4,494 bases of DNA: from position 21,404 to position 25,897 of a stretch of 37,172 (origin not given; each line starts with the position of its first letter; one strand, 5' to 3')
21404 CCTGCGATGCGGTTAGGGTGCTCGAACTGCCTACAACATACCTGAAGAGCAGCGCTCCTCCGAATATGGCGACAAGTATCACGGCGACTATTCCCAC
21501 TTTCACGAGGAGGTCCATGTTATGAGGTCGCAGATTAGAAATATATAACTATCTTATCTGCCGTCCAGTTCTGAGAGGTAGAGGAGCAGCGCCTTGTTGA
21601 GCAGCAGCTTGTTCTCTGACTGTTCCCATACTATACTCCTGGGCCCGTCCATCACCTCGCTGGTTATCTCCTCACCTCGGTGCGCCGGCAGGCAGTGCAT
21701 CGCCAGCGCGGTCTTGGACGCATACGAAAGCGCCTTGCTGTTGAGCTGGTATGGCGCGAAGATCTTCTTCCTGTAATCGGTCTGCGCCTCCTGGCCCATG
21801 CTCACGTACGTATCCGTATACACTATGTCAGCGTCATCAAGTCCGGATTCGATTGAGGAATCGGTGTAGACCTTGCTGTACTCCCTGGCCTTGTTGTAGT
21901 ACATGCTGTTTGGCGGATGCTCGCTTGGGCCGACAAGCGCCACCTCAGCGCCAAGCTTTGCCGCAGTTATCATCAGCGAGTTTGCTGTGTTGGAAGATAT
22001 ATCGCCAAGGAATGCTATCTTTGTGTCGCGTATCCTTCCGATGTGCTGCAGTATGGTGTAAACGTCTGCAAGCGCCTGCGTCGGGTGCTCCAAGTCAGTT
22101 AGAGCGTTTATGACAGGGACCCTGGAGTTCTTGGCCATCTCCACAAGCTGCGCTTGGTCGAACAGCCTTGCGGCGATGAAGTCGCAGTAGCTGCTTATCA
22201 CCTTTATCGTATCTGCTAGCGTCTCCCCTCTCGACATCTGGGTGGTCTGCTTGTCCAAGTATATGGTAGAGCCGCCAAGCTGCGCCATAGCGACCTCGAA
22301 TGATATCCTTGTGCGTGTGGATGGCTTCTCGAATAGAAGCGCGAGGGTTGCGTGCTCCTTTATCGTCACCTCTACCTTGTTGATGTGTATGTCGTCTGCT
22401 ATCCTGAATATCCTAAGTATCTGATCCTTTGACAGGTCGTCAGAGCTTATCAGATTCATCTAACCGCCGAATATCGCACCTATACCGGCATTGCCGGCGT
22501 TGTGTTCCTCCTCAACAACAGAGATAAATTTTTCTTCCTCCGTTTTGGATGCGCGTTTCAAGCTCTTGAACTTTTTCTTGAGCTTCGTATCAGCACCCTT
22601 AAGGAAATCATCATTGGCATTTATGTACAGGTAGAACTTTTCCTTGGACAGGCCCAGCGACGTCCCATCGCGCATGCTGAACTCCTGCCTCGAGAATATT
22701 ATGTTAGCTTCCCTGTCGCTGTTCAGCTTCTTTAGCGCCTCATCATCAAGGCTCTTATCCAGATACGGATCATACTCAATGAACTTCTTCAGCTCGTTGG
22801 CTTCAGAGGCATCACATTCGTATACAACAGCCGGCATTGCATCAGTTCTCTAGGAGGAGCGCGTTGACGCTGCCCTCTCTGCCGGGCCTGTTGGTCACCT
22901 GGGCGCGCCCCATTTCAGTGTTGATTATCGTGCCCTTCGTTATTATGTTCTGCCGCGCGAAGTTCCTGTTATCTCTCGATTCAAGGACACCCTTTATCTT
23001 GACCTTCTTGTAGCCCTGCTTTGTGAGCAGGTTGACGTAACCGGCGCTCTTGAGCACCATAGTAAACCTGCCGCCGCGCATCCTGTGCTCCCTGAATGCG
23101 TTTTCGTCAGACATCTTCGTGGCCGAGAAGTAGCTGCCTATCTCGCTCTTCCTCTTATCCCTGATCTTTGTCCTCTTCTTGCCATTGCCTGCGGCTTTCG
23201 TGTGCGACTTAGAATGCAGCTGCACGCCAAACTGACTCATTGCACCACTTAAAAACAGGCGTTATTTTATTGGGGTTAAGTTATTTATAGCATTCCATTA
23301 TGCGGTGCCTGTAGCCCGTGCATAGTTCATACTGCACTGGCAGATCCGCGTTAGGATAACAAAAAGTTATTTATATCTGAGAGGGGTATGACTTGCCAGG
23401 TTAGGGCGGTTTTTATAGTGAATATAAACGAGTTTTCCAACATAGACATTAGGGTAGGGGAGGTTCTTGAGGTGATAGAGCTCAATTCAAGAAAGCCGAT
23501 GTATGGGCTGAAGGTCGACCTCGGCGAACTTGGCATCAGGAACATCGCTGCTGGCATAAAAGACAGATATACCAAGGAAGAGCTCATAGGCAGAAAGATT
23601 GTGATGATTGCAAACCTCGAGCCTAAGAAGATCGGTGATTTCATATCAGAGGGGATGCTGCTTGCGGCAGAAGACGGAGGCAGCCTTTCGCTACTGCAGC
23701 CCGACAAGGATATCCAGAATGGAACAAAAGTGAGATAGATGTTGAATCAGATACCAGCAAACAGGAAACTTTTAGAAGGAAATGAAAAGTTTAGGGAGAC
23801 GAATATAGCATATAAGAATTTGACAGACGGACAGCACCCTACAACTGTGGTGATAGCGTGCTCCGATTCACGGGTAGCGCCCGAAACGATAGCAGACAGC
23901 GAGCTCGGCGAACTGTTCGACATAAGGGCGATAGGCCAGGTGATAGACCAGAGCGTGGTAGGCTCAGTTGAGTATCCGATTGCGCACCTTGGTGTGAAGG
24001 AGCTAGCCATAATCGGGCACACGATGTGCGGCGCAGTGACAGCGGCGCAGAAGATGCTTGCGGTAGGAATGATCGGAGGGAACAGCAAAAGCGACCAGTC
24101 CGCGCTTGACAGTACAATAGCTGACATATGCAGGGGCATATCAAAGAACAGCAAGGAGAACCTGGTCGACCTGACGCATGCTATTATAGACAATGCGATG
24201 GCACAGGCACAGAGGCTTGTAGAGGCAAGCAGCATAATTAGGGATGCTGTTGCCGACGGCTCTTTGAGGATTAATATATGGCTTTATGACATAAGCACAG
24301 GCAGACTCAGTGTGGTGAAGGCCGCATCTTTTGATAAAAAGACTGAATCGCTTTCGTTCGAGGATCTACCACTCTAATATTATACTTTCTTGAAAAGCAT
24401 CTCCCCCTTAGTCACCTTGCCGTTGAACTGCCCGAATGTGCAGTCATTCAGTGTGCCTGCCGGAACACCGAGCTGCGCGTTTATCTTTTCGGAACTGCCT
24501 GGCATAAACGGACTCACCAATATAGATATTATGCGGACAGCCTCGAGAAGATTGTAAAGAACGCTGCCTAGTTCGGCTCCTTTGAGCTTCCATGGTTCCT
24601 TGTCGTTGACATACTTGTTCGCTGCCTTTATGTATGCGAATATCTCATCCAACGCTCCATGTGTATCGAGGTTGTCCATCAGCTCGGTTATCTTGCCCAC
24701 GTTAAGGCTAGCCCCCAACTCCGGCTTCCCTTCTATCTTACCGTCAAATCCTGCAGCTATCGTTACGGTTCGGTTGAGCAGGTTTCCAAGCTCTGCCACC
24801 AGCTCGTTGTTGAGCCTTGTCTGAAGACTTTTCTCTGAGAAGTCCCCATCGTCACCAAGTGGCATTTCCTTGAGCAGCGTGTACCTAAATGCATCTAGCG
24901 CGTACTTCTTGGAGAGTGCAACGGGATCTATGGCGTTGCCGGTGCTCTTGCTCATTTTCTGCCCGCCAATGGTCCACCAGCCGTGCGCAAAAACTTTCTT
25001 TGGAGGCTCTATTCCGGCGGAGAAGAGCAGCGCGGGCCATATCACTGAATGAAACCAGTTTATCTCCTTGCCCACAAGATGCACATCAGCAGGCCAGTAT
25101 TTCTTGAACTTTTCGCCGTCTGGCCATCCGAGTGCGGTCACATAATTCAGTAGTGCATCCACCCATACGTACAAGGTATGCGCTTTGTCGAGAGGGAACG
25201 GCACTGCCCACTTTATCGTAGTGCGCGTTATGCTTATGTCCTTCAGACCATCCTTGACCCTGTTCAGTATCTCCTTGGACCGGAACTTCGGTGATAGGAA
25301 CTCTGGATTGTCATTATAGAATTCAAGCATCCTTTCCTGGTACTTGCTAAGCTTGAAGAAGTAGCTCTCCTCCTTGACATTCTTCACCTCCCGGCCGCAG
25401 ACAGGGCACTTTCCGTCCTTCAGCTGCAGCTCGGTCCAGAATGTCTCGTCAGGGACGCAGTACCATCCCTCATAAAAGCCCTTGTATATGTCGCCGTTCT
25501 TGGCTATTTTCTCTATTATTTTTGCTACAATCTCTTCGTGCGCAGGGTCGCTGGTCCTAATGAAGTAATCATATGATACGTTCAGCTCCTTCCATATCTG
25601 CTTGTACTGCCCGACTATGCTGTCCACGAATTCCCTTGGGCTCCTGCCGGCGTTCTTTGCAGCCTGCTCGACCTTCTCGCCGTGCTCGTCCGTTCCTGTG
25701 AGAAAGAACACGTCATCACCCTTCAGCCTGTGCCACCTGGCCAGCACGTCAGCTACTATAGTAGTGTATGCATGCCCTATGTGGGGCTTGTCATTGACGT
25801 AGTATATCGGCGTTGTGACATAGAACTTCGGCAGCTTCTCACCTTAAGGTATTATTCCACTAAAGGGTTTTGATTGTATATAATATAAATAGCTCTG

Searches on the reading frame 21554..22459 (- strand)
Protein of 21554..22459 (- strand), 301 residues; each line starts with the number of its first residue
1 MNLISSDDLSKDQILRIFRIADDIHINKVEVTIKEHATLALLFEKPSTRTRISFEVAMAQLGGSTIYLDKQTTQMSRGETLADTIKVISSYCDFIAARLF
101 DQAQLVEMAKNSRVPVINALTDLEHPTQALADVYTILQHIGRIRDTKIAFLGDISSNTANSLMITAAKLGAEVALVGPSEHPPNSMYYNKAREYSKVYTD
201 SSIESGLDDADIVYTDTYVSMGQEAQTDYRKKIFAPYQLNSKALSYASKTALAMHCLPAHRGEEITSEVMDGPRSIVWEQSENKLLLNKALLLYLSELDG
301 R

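Call 68: search_protein_families(library=pfam, proteins=[window:21554-22459:-], max_evalue=0.0001)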
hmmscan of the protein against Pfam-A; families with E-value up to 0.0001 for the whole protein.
window:21554-22459:- (301 aa): 2 families
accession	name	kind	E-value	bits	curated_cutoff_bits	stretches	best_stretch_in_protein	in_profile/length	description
PF02729.26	OTCace_N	-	2.6e-46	157.8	29.9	1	2-137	2-147/148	Aspartate/ornithine carbamoyltransferase, carbamoyl-P binding domain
PF00185.30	OTCace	-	1e-45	156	29.4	1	145-295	2-157/157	Aspartate/ornithine carbamoyltransferase, Asp/Orn binding domain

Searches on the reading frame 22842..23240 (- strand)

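Call 94: search_protein_families(library=pfam, proteins=[window:22842-23240:-], max_evalue=0.001)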
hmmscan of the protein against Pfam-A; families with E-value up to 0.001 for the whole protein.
window:22842-23240:- (132 aa): 1 family
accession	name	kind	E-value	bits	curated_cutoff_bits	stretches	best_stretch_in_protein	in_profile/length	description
PF01201.27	Ribosomal_S8e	-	4.4e-25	88.9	30.2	1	14-130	5-133/133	Ribosomal protein S8e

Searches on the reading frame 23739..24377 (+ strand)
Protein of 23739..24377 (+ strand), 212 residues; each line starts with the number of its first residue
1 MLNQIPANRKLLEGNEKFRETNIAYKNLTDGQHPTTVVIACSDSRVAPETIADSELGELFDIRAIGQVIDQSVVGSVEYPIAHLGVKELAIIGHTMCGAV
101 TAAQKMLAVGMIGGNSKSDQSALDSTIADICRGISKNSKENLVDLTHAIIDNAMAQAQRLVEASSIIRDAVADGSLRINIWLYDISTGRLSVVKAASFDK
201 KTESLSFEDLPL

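Call 68: search_protein_families(library=pfam, proteins=[window:23739-24377:+], max_evalue=0.0001)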
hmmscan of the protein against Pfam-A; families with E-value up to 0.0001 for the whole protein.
window:23739-24377:+ (212 aa): 1 family
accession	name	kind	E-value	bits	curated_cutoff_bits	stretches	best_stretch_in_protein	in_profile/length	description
PF00484.24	Pro_CA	-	3.3e-32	112.3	25.7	1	36-190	1-156/156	Carbonic anhydrase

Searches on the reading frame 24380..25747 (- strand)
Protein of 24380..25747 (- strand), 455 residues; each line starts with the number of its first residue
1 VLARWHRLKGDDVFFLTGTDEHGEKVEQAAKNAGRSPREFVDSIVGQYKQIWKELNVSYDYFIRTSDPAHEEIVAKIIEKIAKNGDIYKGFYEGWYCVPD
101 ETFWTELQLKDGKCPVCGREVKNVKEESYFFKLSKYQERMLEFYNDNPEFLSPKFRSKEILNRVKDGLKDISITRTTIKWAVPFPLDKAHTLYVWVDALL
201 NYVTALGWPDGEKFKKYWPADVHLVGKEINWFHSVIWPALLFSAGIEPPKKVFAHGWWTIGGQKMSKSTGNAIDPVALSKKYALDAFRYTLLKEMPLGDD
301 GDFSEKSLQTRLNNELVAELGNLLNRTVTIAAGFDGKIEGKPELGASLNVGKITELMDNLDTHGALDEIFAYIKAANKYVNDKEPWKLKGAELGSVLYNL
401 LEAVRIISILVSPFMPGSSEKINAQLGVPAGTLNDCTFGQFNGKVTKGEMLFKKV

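Call 68: search_protein_families(library=pfam, proteins=[window:24380-25747:-], max_evalue=0.0001)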
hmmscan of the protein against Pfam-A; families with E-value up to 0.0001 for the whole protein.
window:24380-25747:- (455 aa): 3 families
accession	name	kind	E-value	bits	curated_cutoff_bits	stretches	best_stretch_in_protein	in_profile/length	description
PF09334.17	tRNA-synt_1g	-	1.1e-96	324.5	20.1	2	108-327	163-390/391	tRNA synthetases class I (M)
PF00133.28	tRNA-synt_1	-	1.1e-23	84.2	22.7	2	191-299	298-409/414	tRNA synthetases class I (I, L, M and V)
PF01406.26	tRNA-synt_1e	-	3.4e-08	33.6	27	0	250-309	238-297/301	tRNA synthetases class I (C) catalytic domain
